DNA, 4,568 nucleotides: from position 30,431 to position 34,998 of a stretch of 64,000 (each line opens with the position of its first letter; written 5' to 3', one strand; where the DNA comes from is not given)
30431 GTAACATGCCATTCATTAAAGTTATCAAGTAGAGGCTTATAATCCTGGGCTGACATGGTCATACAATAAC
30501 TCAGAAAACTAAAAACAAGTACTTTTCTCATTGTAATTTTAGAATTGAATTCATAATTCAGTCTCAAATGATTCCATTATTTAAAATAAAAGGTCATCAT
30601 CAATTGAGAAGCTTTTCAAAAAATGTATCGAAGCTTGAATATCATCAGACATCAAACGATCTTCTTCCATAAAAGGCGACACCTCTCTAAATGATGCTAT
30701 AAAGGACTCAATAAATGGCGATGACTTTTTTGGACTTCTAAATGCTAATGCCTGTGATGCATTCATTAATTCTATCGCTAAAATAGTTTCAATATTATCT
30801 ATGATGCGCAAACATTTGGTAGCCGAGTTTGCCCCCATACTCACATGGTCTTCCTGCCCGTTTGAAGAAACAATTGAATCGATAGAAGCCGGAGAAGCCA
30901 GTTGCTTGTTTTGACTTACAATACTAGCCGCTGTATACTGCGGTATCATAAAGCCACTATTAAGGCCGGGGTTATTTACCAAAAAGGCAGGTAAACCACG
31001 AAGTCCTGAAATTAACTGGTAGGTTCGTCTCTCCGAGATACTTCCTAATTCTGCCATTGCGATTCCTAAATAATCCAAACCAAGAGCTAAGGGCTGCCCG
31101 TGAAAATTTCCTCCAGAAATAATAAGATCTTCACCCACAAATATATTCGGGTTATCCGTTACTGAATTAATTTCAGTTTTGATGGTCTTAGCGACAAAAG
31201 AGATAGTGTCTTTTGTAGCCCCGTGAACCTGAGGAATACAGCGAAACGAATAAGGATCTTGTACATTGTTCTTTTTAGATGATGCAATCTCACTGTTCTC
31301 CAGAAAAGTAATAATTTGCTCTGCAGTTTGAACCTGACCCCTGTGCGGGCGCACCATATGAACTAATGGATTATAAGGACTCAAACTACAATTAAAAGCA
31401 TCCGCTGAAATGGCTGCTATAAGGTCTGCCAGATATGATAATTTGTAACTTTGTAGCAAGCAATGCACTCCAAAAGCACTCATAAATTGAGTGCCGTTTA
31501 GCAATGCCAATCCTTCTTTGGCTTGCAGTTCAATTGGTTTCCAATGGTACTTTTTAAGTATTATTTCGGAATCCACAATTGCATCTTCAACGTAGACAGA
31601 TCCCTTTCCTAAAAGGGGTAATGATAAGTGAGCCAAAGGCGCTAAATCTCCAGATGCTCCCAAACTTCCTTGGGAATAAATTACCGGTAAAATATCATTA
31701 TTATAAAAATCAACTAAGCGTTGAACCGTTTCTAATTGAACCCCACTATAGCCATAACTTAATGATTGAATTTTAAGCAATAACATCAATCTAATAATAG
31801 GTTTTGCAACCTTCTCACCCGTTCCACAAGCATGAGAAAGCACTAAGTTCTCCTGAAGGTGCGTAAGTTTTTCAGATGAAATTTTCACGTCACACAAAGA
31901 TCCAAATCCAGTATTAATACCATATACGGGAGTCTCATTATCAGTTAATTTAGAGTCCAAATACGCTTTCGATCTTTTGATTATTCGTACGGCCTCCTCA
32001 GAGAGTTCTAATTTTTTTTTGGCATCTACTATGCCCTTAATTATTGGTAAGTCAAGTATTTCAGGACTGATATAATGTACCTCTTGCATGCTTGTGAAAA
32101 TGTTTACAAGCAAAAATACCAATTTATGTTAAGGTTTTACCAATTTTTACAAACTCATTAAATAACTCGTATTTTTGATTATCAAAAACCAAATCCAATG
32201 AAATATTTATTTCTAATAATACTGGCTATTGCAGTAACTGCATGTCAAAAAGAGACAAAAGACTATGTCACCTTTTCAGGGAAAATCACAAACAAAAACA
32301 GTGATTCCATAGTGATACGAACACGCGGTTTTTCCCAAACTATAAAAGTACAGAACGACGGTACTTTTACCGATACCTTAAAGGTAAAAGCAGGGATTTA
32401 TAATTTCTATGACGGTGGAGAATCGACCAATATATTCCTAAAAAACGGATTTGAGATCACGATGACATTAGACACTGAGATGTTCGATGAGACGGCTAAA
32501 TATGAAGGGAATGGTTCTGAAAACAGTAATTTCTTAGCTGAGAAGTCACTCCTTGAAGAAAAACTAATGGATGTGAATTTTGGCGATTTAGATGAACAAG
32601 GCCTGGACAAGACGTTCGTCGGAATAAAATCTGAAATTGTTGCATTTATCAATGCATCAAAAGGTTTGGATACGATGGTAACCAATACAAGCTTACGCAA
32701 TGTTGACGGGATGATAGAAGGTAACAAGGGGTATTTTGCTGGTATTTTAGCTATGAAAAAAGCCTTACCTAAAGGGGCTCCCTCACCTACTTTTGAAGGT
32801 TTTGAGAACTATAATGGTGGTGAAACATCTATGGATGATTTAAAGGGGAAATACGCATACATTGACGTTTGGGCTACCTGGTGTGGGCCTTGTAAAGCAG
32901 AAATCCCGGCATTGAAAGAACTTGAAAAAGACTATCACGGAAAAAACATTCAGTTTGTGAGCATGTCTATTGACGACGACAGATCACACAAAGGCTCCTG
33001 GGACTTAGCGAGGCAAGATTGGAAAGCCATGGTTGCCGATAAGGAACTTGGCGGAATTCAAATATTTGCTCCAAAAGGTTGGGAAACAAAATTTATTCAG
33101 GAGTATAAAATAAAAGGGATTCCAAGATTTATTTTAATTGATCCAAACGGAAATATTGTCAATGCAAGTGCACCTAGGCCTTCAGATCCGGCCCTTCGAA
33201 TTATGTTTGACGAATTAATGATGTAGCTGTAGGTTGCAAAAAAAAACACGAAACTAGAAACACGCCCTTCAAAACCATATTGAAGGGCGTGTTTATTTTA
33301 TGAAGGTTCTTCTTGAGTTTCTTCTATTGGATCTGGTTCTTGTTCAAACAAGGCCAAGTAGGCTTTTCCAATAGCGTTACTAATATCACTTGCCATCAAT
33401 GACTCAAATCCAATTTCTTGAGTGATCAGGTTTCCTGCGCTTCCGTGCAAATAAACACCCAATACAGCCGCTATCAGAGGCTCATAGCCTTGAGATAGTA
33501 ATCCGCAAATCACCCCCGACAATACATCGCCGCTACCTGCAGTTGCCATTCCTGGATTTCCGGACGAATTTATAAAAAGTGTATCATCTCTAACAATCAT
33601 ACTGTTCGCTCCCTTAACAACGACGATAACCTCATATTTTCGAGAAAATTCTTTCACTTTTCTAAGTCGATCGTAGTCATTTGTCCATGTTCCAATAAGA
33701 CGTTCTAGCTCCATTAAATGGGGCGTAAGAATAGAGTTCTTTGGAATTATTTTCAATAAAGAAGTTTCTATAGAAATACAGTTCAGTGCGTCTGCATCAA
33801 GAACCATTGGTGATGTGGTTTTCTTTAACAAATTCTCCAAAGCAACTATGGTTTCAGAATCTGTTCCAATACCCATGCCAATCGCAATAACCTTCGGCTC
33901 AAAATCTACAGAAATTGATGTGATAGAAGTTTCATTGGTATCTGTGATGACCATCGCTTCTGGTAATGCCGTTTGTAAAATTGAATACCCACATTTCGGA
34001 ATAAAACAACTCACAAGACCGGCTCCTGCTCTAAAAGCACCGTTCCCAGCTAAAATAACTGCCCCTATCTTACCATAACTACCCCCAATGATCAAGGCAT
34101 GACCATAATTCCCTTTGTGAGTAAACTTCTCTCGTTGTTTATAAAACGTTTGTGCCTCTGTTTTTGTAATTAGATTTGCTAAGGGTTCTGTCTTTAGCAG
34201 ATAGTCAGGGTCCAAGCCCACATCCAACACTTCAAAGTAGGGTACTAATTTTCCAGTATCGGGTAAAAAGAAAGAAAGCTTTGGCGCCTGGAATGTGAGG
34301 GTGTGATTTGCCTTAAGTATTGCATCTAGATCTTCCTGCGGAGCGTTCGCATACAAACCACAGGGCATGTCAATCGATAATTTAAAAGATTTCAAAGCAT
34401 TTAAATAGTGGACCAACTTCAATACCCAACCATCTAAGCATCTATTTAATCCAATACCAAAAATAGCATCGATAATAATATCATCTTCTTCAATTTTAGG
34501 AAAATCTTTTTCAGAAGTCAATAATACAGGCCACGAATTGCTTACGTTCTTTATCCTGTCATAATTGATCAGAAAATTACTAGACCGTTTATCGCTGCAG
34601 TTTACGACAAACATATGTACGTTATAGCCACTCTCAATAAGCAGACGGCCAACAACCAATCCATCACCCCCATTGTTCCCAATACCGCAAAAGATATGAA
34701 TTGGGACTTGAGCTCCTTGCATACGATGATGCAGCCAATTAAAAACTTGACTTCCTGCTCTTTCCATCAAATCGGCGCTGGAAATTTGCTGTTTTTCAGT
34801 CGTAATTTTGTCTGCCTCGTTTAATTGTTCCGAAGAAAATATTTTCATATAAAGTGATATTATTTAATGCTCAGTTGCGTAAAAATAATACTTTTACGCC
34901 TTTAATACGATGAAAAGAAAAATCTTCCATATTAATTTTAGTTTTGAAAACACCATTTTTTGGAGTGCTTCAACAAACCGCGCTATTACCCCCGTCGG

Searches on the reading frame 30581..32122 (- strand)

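Call 35: search_protein_families(library=pfam, proteins=[window:30581-32122:-], max_evalue=0.001)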
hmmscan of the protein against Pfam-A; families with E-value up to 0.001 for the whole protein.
window:30581-32122:- (513 aa): 1 family
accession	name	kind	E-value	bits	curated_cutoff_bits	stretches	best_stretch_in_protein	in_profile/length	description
PF00221.24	Lyase_aromatic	-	5.9e-184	612.5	27.3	1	28-480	6-466/466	Aromatic amino acid lyase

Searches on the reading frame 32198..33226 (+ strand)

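Call 35: search_protein_families(library=pfam, proteins=[window:32198-33226:+], max_evalue=0.001)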
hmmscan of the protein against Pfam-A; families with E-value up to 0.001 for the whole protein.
window:32198-33226:+ (342 aa): 5 families
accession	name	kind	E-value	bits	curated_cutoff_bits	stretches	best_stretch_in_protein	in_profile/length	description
PF08534.16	Redoxin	-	2.3e-16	60.3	26.6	1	192-324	2-132/148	Redoxin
PF00578.27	AhpC-TSA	-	2.2e-13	50.7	26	1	194-321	3-122/124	AhpC/TSA family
PF13905.12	Thioredoxin_8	-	2.4e-13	50.7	27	1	217-320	1-94/94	Thioredoxin-like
PF00085.26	Thioredoxin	-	2.8e-10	40.6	23.5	1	220-265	21-65/103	Thioredoxin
PF13098.12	Thioredoxin_2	-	5.3e-07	30.4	27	1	216-321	4-88/104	Thioredoxin-like domain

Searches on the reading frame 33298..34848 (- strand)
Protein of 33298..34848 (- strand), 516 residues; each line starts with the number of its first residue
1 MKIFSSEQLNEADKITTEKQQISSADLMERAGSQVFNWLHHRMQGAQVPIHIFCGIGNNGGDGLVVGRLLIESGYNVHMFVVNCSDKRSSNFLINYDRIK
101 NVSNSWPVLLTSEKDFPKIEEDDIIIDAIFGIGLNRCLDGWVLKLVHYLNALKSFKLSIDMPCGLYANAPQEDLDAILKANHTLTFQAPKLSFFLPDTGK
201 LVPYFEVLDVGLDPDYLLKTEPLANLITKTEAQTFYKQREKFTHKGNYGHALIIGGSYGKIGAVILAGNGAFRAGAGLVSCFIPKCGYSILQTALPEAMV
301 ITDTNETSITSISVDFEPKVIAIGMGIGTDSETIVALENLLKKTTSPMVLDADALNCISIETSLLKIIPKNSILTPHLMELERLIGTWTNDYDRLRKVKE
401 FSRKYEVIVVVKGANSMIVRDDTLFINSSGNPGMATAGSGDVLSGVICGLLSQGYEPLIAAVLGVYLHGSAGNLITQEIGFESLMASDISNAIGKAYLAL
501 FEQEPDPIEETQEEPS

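Call 8: search_protein_families(library=pfam, proteins=[window:33298-34848:-], max_evalue=1)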
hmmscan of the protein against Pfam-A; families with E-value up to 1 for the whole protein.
window:33298-34848:- (516 aa): 7 families
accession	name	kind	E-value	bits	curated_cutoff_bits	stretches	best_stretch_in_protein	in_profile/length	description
PF01256.23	Carb_kinase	-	1.3e-54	185.7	27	1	251-493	1-240/242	NAD(P)H-hydrate dehydratase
PF03853.21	YjeF_N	-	9.9e-37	126.9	24.9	1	25-191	2-168/169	YjeF-related protein N-terminus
PF08543.17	Phos_pyr_kin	-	1.9e-08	34.4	27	1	306-459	49-219/246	Phosphomethylpyrimidine kinase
PF02110.20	HK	-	0.00022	21.1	27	1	391-477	137-224/247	Hydroxyethylthiazole kinase family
PF23297.2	ACP_SdgA_C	-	0.082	13.4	27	1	327-368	39-80/95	Highly reducing polyketide synthase sdgA, C-terminal ACP domain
PF18306.6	LDcluster4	-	0.093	12.8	26.3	1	249-339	32-116/151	SLOG cluster4 family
PF09859.15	Oxygenase-NA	-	0.26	11.2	26.2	0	8-58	45-96/172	Oxygenase, catalysing oxidative methylation of damaged DNA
